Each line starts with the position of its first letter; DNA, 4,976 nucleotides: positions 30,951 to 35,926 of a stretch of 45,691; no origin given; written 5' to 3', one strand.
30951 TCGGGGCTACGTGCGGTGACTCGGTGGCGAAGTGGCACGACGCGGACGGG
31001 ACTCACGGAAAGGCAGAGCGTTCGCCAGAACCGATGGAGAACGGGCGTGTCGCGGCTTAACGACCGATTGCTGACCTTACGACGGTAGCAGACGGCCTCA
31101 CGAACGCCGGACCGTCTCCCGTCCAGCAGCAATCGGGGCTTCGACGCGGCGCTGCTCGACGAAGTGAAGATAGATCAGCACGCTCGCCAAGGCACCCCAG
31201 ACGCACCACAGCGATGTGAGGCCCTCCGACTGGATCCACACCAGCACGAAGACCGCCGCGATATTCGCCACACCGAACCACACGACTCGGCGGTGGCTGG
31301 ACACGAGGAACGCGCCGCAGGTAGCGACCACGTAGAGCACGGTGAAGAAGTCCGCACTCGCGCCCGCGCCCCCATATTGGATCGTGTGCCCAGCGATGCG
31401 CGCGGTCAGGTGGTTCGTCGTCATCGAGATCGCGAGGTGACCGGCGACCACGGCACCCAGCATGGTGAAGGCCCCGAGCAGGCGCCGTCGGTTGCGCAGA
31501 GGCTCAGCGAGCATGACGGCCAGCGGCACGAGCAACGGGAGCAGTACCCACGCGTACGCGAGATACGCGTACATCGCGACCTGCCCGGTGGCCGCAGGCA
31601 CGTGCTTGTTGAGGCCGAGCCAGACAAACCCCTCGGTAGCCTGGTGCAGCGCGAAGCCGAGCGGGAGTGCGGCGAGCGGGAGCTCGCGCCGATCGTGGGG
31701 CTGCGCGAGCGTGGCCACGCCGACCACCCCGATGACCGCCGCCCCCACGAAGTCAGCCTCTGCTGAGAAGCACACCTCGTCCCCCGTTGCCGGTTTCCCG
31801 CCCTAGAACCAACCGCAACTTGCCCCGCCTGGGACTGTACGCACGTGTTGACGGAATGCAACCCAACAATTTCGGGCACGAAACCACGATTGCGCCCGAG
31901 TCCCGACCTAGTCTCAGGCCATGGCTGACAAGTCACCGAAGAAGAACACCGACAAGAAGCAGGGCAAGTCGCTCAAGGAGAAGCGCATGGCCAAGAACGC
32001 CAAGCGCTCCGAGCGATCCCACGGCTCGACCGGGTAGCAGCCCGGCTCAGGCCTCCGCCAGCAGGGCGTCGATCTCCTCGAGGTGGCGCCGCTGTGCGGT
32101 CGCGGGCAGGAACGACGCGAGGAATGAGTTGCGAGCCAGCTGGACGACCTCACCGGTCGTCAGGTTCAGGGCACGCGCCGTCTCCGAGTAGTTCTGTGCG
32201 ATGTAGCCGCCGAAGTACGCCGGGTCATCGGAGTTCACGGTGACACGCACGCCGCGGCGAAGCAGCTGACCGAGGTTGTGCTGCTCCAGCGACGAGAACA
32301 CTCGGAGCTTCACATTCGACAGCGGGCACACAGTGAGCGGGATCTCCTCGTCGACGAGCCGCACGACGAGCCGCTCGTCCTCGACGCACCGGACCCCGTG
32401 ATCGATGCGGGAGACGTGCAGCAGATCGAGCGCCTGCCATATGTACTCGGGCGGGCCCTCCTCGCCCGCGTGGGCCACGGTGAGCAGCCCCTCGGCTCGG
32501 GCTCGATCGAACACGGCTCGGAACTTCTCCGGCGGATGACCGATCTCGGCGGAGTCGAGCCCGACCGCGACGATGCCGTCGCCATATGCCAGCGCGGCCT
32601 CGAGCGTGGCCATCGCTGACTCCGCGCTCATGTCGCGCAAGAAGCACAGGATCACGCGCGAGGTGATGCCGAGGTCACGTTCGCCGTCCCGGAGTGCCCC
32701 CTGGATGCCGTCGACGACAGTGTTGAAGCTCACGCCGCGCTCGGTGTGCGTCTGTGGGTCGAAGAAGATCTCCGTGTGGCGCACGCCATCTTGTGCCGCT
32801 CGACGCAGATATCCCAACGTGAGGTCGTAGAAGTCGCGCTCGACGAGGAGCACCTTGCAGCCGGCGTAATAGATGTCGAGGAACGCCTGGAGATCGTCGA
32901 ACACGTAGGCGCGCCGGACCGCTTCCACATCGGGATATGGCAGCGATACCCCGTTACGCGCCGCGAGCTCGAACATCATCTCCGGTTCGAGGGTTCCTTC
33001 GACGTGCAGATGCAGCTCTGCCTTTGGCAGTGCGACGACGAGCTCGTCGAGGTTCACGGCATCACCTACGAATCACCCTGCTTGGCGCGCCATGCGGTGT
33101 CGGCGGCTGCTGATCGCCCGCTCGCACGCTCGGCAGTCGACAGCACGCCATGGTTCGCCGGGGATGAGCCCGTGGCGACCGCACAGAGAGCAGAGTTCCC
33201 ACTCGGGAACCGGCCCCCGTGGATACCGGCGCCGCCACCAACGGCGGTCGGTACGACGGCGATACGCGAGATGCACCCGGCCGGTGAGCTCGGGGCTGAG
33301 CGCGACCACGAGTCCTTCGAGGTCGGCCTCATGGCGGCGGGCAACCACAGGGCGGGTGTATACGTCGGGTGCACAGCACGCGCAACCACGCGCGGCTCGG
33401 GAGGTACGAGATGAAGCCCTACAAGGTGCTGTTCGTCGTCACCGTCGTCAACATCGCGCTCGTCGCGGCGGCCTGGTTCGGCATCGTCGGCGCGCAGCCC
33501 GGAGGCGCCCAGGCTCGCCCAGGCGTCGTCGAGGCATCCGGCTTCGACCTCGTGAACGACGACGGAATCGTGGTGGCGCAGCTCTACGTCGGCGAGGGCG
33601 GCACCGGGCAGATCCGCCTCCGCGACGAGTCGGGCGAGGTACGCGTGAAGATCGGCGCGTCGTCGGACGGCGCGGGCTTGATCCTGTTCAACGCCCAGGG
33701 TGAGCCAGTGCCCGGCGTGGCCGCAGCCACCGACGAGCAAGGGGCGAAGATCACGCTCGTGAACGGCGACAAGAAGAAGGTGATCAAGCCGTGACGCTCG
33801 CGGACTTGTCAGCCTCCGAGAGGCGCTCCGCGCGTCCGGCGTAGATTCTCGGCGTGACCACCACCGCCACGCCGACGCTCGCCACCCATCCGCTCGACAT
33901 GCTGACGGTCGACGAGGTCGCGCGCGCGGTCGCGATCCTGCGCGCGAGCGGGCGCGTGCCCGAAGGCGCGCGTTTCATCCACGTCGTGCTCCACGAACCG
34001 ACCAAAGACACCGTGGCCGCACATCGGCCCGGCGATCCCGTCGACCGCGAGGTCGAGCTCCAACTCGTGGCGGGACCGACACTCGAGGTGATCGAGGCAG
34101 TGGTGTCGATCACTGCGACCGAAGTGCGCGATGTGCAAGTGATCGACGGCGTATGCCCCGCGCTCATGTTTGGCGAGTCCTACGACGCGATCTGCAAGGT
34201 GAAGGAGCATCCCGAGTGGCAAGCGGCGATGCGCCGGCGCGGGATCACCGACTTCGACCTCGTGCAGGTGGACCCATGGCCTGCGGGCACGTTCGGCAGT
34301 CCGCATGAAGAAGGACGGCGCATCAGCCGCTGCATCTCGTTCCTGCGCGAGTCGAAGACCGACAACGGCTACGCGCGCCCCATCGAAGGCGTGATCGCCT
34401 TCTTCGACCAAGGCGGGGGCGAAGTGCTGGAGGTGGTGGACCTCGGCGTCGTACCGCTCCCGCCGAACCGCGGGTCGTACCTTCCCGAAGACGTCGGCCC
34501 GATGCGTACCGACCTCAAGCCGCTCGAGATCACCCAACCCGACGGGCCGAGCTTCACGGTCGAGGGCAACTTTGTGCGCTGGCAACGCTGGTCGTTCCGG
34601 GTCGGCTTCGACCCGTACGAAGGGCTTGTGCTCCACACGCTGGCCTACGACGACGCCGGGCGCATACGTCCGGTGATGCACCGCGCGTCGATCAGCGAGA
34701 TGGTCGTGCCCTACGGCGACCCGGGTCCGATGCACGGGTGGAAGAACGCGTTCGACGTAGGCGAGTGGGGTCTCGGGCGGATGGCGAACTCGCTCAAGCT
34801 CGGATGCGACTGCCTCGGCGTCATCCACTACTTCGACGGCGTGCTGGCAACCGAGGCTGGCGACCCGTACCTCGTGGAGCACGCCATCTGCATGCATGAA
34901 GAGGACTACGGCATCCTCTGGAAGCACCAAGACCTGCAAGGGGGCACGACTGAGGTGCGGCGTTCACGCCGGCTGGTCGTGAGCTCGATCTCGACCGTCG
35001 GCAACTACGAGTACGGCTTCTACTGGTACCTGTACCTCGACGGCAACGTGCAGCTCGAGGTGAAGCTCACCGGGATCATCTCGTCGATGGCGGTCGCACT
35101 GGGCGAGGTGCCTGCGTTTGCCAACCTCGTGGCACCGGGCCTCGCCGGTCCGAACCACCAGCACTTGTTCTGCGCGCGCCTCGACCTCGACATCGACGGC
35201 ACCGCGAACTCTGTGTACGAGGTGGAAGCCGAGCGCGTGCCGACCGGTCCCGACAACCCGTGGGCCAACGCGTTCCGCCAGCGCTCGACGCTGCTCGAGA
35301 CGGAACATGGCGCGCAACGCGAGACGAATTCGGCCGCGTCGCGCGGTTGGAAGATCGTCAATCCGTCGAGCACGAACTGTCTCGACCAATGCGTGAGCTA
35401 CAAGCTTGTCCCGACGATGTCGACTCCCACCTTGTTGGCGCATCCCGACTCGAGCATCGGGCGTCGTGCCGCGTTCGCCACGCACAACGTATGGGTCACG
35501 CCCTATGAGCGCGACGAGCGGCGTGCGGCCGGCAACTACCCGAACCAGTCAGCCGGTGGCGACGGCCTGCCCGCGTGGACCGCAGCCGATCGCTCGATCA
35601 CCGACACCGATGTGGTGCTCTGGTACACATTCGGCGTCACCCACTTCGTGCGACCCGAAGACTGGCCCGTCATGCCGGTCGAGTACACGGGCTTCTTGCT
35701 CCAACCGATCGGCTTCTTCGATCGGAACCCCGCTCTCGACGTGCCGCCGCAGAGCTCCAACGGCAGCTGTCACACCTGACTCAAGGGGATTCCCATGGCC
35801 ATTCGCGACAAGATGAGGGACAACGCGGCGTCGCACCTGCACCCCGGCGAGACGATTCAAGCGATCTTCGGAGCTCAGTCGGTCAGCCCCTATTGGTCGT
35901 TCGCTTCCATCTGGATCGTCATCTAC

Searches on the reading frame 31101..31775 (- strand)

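Call 17: search_protein_families(library=pfam, proteins=[window:31101-31775:-], max_evalue=0.001)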
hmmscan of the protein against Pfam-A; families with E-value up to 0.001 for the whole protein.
window:31101-31775:- (225 aa): 1 family
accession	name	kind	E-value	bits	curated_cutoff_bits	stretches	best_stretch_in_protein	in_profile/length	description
PF20334.3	DUF6629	-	3.5e-34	118.8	27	1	1-211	1-203/209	Family of unknown function (DUF6629)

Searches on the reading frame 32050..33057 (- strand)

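Call 17: search_protein_families(library=pfam, proteins=[window:32050-33057:-], max_evalue=0.001)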
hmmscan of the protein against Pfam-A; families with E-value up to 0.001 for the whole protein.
window:32050-33057:- (336 aa): 2 families
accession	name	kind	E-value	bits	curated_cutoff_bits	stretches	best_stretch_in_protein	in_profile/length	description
PF00962.28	A_deaminase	-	2.2e-99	333.1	27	1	11-331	1-329/330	Adenosine deaminase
PF19326.5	AMP_deaminase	-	1e-08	34.5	27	1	192-326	453-586/630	AMP deaminase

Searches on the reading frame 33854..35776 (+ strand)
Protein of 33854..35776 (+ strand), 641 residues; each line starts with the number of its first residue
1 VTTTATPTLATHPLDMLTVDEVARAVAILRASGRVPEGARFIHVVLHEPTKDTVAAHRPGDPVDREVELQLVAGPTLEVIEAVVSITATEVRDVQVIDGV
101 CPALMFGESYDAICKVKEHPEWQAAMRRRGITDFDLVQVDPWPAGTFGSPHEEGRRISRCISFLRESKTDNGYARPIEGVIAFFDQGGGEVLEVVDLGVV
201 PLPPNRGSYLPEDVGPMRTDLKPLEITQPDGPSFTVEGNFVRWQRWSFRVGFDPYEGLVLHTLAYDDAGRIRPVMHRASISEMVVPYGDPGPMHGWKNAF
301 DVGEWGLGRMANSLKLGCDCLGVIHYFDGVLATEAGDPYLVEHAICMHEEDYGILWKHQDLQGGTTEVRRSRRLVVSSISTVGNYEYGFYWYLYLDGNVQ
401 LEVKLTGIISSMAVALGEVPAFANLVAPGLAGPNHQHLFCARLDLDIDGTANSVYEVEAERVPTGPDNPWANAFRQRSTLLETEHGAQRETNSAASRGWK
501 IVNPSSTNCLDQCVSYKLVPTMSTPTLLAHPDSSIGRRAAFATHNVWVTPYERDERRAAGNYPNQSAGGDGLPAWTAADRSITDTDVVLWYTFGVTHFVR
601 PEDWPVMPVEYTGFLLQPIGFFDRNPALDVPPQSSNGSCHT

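Call 17: search_protein_families(library=pfam, proteins=[window:33854-35776:+], max_evalue=0.001)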
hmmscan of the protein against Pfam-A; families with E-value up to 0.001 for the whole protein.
window:33854-35776:+ (641 aa): 4 families
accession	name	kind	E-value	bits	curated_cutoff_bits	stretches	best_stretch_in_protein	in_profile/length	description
PF01179.26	Cu_amine_oxid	-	2.6e-160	534.2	27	1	225-628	2-407/407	Copper amine oxidase, enzyme domain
PF21994.1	AGAO-like_N2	-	5.5e-13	49.4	27.4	1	18-93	1-75/76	AGAO-like N2 domain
PF02728.21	Cu_amine_oxidN3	-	4.5e-09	37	22.6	1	115-195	14-91/100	Copper amine oxidase, N3 domain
PF02727.21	Cu_amine_oxidN2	-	2.2e-05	25.1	21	1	12-69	1-61/87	Copper amine oxidase, N2 domain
